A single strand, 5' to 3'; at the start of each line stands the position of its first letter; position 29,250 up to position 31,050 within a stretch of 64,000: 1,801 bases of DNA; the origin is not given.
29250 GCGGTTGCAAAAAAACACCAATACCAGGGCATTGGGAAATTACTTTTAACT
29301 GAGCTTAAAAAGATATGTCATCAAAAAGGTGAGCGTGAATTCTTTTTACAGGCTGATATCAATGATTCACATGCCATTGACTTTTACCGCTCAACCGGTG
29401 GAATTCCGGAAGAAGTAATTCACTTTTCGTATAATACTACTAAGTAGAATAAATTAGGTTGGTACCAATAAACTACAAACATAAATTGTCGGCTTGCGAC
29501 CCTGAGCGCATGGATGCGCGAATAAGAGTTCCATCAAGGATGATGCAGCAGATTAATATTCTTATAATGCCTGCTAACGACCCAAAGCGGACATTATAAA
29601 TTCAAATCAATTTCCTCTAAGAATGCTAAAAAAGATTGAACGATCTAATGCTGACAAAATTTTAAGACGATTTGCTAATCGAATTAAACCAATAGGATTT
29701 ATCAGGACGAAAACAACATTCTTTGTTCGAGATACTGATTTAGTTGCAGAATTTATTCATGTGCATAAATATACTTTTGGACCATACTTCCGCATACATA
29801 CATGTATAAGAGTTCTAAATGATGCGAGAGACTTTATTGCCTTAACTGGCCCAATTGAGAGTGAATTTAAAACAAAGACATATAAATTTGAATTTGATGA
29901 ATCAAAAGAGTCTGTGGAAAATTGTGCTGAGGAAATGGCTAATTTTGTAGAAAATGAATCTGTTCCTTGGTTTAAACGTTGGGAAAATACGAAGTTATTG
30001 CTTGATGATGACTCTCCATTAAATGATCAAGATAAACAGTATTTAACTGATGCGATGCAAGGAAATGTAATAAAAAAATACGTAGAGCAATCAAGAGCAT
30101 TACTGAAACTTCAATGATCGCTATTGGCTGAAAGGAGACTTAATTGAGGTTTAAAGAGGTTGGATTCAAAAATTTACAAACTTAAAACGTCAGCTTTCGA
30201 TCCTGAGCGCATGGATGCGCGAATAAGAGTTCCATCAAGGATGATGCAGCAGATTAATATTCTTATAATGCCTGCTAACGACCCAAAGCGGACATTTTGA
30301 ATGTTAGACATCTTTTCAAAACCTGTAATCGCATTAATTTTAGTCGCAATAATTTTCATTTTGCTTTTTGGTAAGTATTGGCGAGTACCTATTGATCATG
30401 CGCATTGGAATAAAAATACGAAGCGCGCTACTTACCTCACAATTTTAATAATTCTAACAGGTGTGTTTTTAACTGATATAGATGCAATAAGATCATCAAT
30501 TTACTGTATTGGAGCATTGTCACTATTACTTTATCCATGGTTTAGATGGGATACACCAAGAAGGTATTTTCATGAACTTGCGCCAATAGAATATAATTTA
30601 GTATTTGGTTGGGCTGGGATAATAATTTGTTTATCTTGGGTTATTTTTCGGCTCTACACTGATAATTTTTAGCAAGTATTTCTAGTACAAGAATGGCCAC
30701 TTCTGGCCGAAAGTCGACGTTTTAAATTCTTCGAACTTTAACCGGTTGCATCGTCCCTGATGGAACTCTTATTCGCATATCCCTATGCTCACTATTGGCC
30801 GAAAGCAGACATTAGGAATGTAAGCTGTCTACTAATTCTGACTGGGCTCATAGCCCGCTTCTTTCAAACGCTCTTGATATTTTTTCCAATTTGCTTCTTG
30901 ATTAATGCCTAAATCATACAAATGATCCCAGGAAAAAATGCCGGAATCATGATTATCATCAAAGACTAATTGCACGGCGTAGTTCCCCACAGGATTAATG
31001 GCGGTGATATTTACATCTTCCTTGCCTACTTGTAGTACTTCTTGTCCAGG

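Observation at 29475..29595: The repeat family conserves hairpins by compensatory change, which points to a structure-read element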

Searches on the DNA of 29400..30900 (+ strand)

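Call 26: search_rna_families(source=window, start=29400, end=30900, threshold=evalue, max_evalue=10, show_alignments=3)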
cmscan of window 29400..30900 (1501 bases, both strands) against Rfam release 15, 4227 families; matches with E-value up to 10: 2.
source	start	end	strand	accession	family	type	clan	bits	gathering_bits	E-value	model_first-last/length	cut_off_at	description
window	30002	30051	+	RF01304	sR5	Gene; snRNA; snoRNA; CD-box;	-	16.5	40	0.57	1-53/53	no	Small nucleolar RNA sR5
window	29620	29677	+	RF01559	DdR1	Gene; snRNA; snoRNA; CD-box;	-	15.7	70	8.8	1-66/66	no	Dictyostelium snoRNA DdR1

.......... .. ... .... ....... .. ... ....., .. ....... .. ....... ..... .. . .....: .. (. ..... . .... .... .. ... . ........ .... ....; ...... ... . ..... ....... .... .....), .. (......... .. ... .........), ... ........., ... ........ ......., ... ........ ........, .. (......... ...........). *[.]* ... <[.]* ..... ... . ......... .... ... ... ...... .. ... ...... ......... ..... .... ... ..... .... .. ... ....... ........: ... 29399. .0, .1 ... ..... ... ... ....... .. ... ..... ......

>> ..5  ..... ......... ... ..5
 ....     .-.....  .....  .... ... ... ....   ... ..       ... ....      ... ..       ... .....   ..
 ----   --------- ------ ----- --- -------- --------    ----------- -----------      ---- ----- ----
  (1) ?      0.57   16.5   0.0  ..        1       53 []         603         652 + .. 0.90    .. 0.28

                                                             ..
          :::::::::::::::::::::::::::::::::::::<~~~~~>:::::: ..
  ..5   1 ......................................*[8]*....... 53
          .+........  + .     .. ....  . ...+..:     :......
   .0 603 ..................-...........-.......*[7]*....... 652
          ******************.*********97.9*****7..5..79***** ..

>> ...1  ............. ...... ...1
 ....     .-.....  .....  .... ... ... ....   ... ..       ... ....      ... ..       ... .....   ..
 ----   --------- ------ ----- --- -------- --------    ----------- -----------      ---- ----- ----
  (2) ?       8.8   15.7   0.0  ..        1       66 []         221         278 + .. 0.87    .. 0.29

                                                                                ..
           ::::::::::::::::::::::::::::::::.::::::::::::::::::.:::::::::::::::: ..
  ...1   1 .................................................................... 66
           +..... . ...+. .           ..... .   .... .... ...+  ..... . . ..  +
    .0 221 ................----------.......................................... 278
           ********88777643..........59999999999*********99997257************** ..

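Call 39: build_rna_model(alignment_id=A1, structure=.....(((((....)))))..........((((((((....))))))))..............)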
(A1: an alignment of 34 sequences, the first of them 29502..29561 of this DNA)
Model R1 built from alignment A1 (34 sequences, 63 columns); structure: as given.
model positions 60; base pairs 13; branch points 1; effective number of sequences 10.94; information 0.931 bits per position. Calibrated on 0.2 Mb of random sequence (short: E-values are rough).
structure used (alignment columns):
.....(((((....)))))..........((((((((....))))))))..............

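Call 41: search_with_rna_model(model_id=R1, source=window, filters=off, max_evalue=10)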
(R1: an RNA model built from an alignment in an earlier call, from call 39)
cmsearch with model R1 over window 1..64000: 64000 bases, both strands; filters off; matches with E-value up to 10: 9.
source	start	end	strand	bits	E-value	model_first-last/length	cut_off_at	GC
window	30733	30792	-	76.1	2.1e-19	1-60/60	no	0.47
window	29502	29561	+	74.9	4.7e-19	1-60/60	no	0.45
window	30203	30262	+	74.9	4.7e-19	1-60/60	no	0.45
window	58607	58667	+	69.7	1.5e-17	1-60/60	no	0.36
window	60095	60150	-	45.9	1.3e-10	1-60/60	no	0.41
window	60281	60334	-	13.1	0.4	1-60/60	no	0.46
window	27019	27084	+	9.5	4.6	1-60/60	no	0.47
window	15779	15792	+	9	6.2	31-44/60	no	0.43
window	37840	37883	+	8.8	7.2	1-60/60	no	0.43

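Call 42: search_with_rna_model(model_id=R1, sources=[L001, L003, L007, L008, L009, L010, L011, L012, L013, L014, L015, L016, L017, L018, L019, L020, L021, L022, L023, L024, L025, L026, L027, L028, L029, L030, L031, L032, L033, L034, L035, L036, L037, L038, L039, L040, L041, L042, L043, L044, L045, L046, L047, L048, L049, L050, L051, L052, L053, L054, L055, L056, L057, L058, L059, L060, L061, L062, L063, L064, L065, L066, L067, L068, L069, L070, L071, L072, L073, L074, L075, L076, L077, L078, L079, L080, L081, L082, L083, L084, L085, L086, L087, L088, L089, L090, L091, L092, L093, L094, L095, L096, L097, L098, L099, L100], max_evalue=0.01)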
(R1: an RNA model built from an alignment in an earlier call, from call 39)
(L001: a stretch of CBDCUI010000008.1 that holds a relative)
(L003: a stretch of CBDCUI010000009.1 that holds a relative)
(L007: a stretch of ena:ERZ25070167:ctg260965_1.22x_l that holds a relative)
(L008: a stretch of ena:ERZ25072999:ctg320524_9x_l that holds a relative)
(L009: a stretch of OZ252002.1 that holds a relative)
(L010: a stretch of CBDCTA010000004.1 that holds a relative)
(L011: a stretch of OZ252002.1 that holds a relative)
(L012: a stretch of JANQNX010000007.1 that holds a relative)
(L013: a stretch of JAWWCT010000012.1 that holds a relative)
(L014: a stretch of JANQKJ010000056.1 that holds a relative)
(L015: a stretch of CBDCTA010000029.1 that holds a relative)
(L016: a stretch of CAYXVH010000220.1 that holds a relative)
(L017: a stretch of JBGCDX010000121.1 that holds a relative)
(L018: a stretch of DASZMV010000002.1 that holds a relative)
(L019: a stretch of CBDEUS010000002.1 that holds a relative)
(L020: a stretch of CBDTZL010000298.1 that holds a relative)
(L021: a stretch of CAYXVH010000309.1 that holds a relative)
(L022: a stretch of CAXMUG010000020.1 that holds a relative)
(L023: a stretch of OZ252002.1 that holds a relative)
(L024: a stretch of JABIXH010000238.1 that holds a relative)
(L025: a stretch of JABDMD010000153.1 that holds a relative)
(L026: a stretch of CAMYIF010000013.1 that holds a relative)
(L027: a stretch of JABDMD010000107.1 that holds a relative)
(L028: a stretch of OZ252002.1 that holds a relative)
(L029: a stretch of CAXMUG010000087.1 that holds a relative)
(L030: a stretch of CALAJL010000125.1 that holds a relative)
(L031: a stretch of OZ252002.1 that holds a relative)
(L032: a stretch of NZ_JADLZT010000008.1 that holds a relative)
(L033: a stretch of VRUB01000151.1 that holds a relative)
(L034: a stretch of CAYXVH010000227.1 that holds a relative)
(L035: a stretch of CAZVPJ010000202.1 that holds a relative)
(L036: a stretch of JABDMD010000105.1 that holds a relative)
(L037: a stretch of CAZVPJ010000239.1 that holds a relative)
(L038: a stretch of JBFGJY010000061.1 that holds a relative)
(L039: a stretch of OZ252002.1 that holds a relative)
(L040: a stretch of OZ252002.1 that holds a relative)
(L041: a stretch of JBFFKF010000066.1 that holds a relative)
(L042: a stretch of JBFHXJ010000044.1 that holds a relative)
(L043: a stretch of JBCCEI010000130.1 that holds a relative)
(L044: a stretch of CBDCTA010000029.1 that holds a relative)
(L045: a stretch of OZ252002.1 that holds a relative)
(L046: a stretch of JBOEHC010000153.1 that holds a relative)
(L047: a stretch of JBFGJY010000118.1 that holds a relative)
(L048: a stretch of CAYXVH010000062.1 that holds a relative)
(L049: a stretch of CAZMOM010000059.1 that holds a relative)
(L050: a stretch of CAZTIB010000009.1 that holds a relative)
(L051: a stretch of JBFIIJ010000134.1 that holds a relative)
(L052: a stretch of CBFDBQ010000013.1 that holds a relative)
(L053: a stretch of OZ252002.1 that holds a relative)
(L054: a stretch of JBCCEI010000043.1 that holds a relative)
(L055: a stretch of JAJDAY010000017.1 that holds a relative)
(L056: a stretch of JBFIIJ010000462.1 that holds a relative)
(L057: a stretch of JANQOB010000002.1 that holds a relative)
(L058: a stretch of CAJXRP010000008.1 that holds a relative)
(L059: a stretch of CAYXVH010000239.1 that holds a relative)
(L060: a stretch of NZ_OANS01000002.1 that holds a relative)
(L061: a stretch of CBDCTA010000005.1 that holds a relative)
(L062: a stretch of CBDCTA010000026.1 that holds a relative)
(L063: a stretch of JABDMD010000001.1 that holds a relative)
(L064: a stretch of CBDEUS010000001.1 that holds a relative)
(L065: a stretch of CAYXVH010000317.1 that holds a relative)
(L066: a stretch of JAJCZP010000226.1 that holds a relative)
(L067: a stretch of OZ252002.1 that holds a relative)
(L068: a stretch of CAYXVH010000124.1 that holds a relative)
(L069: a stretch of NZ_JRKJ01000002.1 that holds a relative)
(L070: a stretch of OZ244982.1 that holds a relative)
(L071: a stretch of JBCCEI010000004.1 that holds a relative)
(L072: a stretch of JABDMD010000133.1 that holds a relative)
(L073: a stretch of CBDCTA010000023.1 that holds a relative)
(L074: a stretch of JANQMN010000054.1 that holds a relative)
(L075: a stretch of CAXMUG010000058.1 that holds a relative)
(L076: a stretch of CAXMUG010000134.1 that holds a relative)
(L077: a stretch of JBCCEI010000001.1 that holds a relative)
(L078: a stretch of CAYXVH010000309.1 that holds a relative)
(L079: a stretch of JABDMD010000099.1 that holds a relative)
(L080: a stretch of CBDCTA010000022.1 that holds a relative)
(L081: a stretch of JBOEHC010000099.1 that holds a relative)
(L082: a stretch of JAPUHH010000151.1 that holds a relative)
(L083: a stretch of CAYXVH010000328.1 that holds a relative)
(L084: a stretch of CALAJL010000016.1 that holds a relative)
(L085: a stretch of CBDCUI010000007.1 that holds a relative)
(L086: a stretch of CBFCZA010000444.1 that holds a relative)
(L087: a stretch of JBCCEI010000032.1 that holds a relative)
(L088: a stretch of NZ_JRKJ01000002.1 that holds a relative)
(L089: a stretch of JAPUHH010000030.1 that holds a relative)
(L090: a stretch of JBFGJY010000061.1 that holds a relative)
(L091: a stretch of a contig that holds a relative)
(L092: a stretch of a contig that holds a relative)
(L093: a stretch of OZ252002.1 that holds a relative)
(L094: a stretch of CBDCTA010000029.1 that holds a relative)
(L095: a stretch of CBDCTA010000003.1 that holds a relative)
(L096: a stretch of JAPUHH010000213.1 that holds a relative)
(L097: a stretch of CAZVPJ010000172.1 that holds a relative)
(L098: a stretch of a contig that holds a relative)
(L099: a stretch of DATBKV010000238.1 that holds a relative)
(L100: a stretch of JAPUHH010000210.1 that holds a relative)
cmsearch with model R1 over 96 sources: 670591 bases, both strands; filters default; matches with E-value up to 0.01: 35.
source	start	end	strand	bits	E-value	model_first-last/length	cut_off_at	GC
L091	2860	2919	-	77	1.2e-18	1-60/60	no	0.43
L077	1005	1065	-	76.7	1.5e-18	1-60/60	no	0.48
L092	2875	2934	-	75.1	4.4e-18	1-60/60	no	0.42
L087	3054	3113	+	74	8.8e-18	1-60/60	no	0.43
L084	943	1003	-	73.5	1.3e-17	1-60/60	no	0.46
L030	1777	1836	-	72.9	1.9e-17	1-60/60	no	0.48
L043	2737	2797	-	71.7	4.1e-17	1-60/60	no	0.39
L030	862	922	+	71.7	4.1e-17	1-60/60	no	0.38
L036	215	274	-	71.6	4.5e-17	1-60/60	no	0.45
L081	7397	7456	+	70.3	1.1e-16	1-60/60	no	0.4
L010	2265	2325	+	69.6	1.7e-16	1-60/60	no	0.48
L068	2101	2160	+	69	2.5e-16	1-60/60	no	0.45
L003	6381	6440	+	67.8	5.5e-16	1-60/60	no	0.45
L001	3693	3752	-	67.1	8.9e-16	1-60/60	no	0.47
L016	1125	1184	+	64.6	4.8e-15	1-60/60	no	0.47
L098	5069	5128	-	64.6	4.9e-15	1-60/60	no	0.43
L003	6513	6572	+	64.3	5.7e-15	1-60/60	no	0.45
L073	7446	7505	-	64.3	5.9e-15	1-60/60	no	0.38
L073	7316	7375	-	63.7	9e-15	1-60/60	no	0.42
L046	438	498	+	63.3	1.1e-14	1-60/60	no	0.39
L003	6858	6916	+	62.6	1.9e-14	1-60/60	no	0.46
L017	1086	1146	-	60.3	8.6e-14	1-60/60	no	0.34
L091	89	147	+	59.3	1.7e-13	1-60/60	no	0.39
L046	1180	1238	-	58.3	3.2e-13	1-60/60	no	0.46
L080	7480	7539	+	57.6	5.1e-13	1-60/60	no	0.43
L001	5890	5949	-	53.9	6e-12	1-60/60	no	0.37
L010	2823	2882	-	49.1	1.5e-10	1-60/60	no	0.4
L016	1766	1875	+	48.7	2e-10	1-60/60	no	0.5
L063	1742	1798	+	43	9e-09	1-60/60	no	0.4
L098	5161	5223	-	38.8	1.4e-07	1-60/60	no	0.46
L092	2968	3028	-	32.8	7.9e-06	1-60/60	no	0.36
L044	412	522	+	32.4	1e-05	1-60/60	no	0.48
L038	4546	4601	+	31.6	1.8e-05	1-60/60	no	0.3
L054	6619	6650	-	28.3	0.00017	29-60/60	5'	0.38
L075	2046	2101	+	26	0.00075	1-60/60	no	0.39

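Call 43: search_with_rna_model(model_id=R1, sources=[L101, L102, L103, L104, L105, L106, L107, L108, L109, L110, L111, L112, L113, L114, L115, L116, L117, L118, L119, L120, L121, L122], max_evalue=0.01)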
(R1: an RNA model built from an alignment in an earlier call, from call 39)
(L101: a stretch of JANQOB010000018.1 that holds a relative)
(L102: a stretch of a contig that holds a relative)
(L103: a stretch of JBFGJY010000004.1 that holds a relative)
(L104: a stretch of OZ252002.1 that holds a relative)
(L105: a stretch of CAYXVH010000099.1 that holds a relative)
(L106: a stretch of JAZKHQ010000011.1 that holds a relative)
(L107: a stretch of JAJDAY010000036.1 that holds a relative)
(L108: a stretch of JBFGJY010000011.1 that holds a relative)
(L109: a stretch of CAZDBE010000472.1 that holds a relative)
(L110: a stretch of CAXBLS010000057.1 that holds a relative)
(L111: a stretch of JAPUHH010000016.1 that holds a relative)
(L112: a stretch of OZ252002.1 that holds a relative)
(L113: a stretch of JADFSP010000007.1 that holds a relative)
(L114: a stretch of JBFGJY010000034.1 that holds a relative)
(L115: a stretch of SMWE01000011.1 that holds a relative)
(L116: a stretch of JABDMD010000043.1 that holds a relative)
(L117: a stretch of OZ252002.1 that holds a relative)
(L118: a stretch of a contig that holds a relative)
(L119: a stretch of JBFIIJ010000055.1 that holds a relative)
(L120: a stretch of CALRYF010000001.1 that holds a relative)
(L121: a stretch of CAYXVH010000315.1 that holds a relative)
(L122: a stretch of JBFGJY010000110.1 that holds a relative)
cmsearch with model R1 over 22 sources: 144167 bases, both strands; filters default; matches with E-value up to 0.01: 4.
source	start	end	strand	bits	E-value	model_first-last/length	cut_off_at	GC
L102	6974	7034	+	72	7.5e-18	1-60/60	no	0.44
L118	5623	5683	+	71.8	8.3e-18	1-60/60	no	0.49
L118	5841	5901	+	64.5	1.1e-15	1-60/60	no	0.39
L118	5754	5813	+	55.3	5.2e-13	1-60/60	no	0.4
